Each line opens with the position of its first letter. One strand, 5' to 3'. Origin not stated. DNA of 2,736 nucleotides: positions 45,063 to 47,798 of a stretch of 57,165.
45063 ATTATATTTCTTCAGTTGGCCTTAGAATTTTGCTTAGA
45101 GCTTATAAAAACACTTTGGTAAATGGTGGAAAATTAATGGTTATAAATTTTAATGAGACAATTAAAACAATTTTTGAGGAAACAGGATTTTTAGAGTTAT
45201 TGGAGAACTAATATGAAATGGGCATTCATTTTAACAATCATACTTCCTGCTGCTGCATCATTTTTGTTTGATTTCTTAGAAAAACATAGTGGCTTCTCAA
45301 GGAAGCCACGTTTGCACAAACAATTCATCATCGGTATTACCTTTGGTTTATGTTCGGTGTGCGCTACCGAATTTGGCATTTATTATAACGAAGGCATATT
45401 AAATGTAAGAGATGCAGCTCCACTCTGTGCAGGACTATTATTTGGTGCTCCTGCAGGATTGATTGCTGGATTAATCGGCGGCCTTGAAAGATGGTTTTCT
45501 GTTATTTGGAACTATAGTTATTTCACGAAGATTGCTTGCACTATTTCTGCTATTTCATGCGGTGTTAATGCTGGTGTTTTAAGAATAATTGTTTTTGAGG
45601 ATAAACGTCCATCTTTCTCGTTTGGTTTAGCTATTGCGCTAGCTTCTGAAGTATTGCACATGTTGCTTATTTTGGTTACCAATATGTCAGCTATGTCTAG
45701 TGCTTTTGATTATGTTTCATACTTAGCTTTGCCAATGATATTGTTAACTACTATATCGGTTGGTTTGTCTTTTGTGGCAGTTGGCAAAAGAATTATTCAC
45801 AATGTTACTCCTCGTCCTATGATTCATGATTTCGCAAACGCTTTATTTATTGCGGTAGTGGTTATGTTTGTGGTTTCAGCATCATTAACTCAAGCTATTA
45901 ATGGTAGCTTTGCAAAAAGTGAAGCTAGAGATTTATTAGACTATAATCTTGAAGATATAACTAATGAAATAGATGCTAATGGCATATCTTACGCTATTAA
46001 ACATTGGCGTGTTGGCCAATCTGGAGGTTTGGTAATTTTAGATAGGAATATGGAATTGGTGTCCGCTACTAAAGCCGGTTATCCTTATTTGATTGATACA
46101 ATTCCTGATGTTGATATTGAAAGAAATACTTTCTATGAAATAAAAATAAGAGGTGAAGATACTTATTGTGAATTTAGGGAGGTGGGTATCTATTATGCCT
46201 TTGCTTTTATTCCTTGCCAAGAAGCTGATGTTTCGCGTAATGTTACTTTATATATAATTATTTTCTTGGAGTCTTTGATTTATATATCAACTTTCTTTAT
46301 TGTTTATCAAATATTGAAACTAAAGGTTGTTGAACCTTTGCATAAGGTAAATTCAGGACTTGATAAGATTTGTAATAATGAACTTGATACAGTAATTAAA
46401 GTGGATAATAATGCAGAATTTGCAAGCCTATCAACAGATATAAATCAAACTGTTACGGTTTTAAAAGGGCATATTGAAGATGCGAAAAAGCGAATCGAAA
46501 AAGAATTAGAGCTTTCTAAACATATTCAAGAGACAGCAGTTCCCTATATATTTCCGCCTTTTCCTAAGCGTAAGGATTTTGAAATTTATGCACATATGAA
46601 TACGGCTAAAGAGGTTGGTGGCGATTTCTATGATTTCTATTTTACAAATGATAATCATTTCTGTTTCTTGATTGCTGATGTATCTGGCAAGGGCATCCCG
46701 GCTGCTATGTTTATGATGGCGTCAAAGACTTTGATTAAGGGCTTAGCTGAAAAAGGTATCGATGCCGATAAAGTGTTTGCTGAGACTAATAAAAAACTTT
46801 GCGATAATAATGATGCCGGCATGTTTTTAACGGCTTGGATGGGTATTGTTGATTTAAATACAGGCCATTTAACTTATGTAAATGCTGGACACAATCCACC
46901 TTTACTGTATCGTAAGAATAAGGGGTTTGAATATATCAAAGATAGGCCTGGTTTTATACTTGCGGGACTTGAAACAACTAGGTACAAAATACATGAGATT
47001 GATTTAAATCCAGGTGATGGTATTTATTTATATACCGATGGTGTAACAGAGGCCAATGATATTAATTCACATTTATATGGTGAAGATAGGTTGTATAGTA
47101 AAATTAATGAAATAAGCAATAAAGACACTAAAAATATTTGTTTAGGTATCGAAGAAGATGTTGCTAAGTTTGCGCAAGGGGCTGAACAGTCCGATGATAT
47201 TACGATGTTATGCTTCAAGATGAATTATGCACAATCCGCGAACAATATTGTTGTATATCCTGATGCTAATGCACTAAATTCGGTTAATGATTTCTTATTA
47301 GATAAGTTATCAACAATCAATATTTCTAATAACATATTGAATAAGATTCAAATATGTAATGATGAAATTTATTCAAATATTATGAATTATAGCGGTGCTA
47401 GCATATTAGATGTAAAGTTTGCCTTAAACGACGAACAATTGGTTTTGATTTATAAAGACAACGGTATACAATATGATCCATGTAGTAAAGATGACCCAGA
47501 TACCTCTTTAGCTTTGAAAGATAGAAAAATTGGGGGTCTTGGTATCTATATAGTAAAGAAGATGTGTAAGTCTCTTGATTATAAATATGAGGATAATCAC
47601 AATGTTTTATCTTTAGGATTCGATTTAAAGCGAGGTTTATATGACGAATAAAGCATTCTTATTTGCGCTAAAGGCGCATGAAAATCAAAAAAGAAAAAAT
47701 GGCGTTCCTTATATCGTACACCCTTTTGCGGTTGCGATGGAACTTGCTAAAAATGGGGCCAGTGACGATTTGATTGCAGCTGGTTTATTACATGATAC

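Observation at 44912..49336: Partner-switching cluster with two STAS proteins, a sensor-PP2C-kinase fusion and an embedded (p)ppGpp-hydrolase-type HD protein, but no sigma factor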

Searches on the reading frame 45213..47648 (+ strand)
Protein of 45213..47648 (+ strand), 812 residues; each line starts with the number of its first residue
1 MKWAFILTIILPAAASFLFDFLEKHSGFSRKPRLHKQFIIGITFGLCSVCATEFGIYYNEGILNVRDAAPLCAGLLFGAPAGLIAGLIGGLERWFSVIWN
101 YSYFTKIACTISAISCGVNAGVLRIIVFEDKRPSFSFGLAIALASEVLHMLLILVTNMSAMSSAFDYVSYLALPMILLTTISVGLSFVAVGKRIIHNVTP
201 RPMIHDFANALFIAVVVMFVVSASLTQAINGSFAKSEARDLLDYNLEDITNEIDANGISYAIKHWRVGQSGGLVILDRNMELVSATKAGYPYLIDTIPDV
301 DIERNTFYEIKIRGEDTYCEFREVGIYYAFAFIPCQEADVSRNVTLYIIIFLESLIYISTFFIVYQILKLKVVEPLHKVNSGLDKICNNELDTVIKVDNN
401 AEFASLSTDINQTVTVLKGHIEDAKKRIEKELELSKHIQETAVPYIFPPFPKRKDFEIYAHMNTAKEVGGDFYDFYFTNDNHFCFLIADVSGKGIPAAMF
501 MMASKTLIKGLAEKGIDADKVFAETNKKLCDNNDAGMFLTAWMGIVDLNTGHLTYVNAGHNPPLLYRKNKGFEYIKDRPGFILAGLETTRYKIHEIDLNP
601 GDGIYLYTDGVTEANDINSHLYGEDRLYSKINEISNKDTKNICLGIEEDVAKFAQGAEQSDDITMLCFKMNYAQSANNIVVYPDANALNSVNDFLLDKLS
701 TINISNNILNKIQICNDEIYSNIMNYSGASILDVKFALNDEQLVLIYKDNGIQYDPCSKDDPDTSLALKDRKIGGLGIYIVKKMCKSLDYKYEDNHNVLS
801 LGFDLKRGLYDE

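Call 3: search_protein_families(library=pfam, proteins=[window:45213-47648:+], max_evalue=0.01)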
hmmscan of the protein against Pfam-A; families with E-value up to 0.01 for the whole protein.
window:45213-47648:+ (812 aa): 3 families
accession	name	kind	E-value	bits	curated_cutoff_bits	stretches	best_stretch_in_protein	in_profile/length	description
PF07228.17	SpoIIE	-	1.5e-50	172.3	25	1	480-670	2-191/192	Stage II sporulation protein E (SpoIIE)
PF07694.17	5TM-5TMR_LYT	-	7.9e-24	84.6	24.6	1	30-188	11-164/169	5TMR of 5TMR-LYT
PF13581.12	HATPase_c_2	-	6e-11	42.9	27.4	1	685-801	5-125/127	Histidine kinase-like ATPase domain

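Call 4: search_protein_families(library=ncbifam, proteins=[window:45213-47648:+], max_evalue=0.01)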
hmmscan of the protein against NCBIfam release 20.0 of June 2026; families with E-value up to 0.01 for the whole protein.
window:45213-47648:+ (812 aa): 6 families
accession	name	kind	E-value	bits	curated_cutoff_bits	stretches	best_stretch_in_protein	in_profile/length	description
NF038263.1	prot_phos_SiaA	equivalog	1.2e-14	53.8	700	1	467-670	448-657/658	biofilm regulation protein phosphatase SiaA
TIGR02865.1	spore_II_E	equivalog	5e-13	48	490.8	1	372-670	470-763/764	stage II sporulation protein E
NF045505.1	RR_RssB_Pseudo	equivalog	3.7e-11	42.7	700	1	446-673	166-394/394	two-component system response regulator RssB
NF038389.1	ArsS_fam_HK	equivalog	0.00054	19.5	250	0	775-798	372-399/403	ArsS family sensor histidine kinase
TIGR02956.1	TMAO_torS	equivalog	0.0035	15.5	676.5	1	347-440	331-426/967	TMAO reductase system sensor histidine kinase/response regulator TorS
NF008184.0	PRK10935.1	equivalog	0.0038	15.9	553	1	347-432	152-238/565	nitrate/nitrite two-component system sensor histidine kinase NarQ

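Call 42: search_protein_families(library=padloc, proteins=[window:45213-47648:+], max_evalue=0.01)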
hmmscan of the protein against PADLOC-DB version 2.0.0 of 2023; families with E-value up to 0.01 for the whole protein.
window:45213-47648:+ (812 aa): 0 families

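Call 43: search_protein_families(library=phrogs, proteins=[window:45213-47648:+], max_evalue=0.001)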
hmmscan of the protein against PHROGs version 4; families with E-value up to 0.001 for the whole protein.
window:45213-47648:+ (812 aa): 1 family
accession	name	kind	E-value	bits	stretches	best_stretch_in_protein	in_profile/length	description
phrog_10947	-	unknown function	3.7e-10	40.3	1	33-210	6-174/528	-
